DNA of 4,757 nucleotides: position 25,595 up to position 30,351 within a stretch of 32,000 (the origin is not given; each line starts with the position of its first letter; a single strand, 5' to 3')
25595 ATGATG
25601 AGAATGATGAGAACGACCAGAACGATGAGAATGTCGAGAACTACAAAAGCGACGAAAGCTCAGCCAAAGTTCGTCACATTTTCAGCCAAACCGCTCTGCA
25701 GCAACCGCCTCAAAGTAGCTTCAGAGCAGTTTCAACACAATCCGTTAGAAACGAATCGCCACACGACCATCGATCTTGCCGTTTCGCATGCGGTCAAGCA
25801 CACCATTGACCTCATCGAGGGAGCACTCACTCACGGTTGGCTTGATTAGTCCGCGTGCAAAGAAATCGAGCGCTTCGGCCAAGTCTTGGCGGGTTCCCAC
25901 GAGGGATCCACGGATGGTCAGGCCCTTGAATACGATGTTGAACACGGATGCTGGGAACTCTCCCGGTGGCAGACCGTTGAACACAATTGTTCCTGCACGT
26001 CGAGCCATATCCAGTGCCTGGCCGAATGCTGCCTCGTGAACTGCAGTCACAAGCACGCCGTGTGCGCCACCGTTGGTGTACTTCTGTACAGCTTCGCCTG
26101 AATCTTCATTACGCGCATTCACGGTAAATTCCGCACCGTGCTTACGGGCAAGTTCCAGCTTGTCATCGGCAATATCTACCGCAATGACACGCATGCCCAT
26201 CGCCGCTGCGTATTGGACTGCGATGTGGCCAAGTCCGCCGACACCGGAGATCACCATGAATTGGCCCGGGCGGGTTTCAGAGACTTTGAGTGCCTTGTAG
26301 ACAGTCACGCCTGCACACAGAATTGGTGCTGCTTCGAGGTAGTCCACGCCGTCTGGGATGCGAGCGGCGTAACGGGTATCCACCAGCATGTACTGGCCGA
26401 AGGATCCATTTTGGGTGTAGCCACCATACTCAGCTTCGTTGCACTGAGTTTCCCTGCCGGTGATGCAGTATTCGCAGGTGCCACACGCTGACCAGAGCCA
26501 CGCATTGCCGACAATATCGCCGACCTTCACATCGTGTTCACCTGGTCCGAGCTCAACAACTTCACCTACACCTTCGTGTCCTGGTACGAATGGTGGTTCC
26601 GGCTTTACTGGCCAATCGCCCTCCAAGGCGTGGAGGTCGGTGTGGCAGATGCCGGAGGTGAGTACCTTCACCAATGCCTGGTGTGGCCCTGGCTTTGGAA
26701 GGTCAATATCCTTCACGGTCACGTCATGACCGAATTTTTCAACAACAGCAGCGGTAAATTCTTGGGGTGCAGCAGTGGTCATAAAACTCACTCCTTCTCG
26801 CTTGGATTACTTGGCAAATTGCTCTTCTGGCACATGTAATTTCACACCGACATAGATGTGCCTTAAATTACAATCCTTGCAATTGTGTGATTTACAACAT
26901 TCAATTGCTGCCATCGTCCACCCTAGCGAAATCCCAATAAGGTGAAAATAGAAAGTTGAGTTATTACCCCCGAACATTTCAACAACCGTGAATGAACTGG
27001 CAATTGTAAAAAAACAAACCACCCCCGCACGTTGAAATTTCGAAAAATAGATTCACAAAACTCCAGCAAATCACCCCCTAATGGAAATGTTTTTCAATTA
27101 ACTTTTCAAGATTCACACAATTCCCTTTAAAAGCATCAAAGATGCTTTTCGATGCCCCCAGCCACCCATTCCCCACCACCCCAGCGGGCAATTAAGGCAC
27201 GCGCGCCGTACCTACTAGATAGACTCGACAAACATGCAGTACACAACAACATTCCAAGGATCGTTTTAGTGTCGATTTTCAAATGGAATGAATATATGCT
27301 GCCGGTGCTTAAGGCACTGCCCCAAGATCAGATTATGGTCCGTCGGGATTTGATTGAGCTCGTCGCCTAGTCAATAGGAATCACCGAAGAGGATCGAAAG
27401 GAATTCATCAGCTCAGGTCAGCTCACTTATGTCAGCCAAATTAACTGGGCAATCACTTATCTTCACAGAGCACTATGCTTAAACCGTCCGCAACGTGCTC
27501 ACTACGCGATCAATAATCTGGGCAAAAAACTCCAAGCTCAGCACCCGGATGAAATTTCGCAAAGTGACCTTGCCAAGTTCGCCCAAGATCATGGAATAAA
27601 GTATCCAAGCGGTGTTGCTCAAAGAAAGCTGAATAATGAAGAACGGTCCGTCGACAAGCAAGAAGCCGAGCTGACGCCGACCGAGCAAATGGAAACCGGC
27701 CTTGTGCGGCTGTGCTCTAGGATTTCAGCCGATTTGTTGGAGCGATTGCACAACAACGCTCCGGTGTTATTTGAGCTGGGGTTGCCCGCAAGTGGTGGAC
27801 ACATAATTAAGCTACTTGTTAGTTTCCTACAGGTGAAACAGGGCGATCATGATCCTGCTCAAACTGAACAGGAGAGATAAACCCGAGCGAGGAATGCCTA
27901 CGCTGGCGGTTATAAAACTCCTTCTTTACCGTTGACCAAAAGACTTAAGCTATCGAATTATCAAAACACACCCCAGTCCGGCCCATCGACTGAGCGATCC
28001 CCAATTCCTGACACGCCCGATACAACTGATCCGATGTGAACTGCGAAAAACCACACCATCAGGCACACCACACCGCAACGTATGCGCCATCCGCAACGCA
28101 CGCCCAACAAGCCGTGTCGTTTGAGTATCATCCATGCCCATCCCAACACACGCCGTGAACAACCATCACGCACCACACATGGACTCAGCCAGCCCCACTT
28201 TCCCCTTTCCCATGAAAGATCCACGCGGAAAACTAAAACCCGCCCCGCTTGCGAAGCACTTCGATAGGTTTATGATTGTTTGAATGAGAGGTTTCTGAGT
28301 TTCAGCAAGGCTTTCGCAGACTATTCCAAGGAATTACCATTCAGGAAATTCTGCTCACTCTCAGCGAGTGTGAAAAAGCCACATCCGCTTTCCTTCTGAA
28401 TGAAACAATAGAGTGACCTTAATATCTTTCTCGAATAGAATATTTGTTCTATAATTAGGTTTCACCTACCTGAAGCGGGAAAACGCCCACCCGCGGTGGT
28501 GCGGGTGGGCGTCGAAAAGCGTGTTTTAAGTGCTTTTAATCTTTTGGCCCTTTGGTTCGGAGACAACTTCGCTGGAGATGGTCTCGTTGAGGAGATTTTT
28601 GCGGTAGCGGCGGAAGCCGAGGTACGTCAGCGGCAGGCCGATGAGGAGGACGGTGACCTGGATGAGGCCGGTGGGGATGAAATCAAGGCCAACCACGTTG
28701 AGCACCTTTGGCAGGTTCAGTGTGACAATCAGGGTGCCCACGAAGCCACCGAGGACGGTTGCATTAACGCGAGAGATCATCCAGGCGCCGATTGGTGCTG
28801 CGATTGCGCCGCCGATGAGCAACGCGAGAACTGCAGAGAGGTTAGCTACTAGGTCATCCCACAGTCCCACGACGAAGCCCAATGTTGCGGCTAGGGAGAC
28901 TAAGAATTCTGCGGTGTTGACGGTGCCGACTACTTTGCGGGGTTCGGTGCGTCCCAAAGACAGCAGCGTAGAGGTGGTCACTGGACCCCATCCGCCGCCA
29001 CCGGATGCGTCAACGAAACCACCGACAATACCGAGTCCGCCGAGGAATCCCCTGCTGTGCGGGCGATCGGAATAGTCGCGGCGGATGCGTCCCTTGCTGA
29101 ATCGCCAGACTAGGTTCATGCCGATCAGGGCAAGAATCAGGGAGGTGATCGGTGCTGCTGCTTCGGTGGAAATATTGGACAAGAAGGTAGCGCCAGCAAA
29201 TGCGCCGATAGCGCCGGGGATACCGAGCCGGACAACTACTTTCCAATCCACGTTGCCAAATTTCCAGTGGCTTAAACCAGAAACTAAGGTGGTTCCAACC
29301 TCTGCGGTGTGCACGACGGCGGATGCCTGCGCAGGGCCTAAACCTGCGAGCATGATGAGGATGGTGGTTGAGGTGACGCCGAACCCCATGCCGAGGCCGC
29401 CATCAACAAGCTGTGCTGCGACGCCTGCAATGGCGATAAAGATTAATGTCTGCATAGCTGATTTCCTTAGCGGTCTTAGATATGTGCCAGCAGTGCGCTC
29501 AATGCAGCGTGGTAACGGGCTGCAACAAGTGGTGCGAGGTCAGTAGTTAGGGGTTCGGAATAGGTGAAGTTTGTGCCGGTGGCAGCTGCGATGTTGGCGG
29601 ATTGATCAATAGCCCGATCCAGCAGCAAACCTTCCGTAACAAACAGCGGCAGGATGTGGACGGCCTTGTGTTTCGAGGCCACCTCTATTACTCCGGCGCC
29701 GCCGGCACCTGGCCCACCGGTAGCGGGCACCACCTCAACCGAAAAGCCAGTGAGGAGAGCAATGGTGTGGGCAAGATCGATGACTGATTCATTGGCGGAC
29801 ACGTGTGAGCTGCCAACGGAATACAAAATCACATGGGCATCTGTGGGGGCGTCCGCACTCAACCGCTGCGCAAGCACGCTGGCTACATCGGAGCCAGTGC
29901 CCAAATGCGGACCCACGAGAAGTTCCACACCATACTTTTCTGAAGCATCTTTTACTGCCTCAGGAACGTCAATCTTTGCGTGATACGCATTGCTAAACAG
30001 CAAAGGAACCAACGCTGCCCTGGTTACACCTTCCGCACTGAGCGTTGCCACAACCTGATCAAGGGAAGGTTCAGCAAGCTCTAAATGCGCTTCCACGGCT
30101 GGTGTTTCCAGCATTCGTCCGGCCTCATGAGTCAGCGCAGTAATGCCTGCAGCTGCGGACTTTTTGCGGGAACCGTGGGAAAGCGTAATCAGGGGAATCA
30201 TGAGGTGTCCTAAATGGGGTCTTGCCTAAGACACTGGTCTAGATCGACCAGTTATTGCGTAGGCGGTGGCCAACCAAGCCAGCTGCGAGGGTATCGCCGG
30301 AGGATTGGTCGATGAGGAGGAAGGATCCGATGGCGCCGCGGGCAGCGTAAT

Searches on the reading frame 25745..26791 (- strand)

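Call 29: search_protein_families(library=ncbifam, proteins=[window:25745-26791:-])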
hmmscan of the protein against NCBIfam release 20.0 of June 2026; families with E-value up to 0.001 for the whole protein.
window:25745-26791:- (348 aa): 25 families
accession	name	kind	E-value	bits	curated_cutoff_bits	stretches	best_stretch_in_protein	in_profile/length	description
NF006940.0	PRK09422.1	equivalog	5.4e-108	360.9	344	1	14-348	3-335/338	alcohol dehydrogenase AdhP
NF047908.1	AldhRedAhr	equivalog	1.5e-61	208.1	470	1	17-345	9-332/335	NADPH-dependent aldehyde reductase Ahr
NF010344.0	PRK13771.1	subfamily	2.2e-53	181.4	349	1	14-347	3-332/334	putative alcohol dehydrogenase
TIGR02822.1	adh_fam_2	subfamily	6.3e-52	176.7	283.5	1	28-343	19-325/329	zinc-binding alcohol dehydrogenase family protein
TIGR03989.1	Rxyl_3153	subfamily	1.3e-47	162.8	440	2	13-119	3-107/370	NDMA-dependent alcohol dehydrogenase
TIGR00692.1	tdh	equivalog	2.4e-46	158.4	458.35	1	21-339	8-332/340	L-threonine 3-dehydrogenase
NF041172.1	AcrlCoa_red_Thmprot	equivalog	1.1e-44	152.8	500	1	14-347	3-333/334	acryloyl-CoA reductase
NF003808.0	PRK05396.1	equivalog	2.8e-44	151.4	380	1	21-295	10-285/341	L-threonine 3-dehydrogenase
NF041097.1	keto_inos_dh_IolM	equivalog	3.1e-40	138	450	1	24-339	40-381/389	scyllo-inosose 3-dehydrogenase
TIGR03451.1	mycoS_dep_FDH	equivalog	1e-39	136.4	512.9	1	14-340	4-351/358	S-(hydroxymethyl)mycothiol dehydrogenase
TIGR03201.1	dearomat_had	equivalog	1.8e-35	122.7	338.65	1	21-245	8-237/349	6-hydroxycyclohex-1-ene-1-carbonyl-CoA dehydrogenase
TIGR03366.1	HpnZ_proposed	hypoth_equivalog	1e-34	120.2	328.1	1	35-313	4-295/315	putative phosphonate catabolism associated alcohol dehydrogenase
TIGR02824.1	quinone_pig3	subfamily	3.6e-31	108.4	296.8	2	126-303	89-269/325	putative NAD(P)H quinone oxidoreductase, PIG3 family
NF007489.0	PRK10083.1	equivalog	3.8e-31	108.3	376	1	16-319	5-304/339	Zn-dependent oxidoreductase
NF007375.0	PRK09880.1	equivalog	1.5e-27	96.3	469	1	19-319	11-311/344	L-idonate 5-dehydrogenase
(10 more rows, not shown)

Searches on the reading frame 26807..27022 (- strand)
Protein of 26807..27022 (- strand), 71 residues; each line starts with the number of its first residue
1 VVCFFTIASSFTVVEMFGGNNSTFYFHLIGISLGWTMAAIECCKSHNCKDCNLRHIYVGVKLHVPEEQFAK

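Call 57: search_protein_families(library=pfam, proteins=[window:26807-27022:-], max_evalue=1)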
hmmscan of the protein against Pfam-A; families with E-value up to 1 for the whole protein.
window:26807-27022:- (71 aa): 1 family
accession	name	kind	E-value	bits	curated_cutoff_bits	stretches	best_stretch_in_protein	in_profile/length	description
PF21801.3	ASPP2-like_RA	-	0.15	12.4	27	1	39-68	29-58/80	Apoptosis-stimulating of p53 protein 2-like, N-terminal RA domain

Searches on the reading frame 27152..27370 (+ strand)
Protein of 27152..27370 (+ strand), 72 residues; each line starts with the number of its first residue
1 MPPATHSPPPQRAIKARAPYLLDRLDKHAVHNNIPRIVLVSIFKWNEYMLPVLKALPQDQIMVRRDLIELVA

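Call 57: search_protein_families(library=pfam, proteins=[window:27152-27370:+], max_evalue=1)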
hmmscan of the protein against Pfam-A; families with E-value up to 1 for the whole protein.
window:27152-27370:+ (72 aa): 1 family
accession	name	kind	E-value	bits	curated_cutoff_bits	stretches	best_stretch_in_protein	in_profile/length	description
PF14338.12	Mrr_N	-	0.065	13.8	29.5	1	45-72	1-28/87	Mrr N-terminal domain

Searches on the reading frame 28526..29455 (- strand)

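Call 29: search_protein_families(library=ncbifam, proteins=[window:28526-29455:-])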
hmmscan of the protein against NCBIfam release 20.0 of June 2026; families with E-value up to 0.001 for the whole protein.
window:28526-29455:- (309 aa): 1 family
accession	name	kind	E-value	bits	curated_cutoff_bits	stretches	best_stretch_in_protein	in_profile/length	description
NF007909.0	PRK10621.1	equivalog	6.8e-05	22.3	383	0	138-248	15-119/266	hypothetical protein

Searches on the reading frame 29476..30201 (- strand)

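Call 29: search_protein_families(library=ncbifam, proteins=[window:29476-30201:-])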
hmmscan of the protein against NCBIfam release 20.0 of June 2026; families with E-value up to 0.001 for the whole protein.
window:29476-30201:- (241 aa): 4 families
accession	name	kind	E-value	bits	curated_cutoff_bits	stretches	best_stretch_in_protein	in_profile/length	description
NF033198.0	F430_CfbA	equivalog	1.4e-11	44.4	120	1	4-89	2-88/122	sirohydrochlorin nickelochelatase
NF002090.2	PRK00923.1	subfamily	4.3e-09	36.5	120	1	4-85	3-85/129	sirohydrochlorin nickelochelatase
NF002671.0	PRK02395.1-3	equivalog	1.2e-07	31.4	258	1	4-106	136-242/262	hypothetical protein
NF004449.0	PRK05782.1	equivalog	0.00054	19.1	298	1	4-65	6-67/333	bifunctional sirohydrochlorin cobalt chelatase/precorrin-8X methylmutase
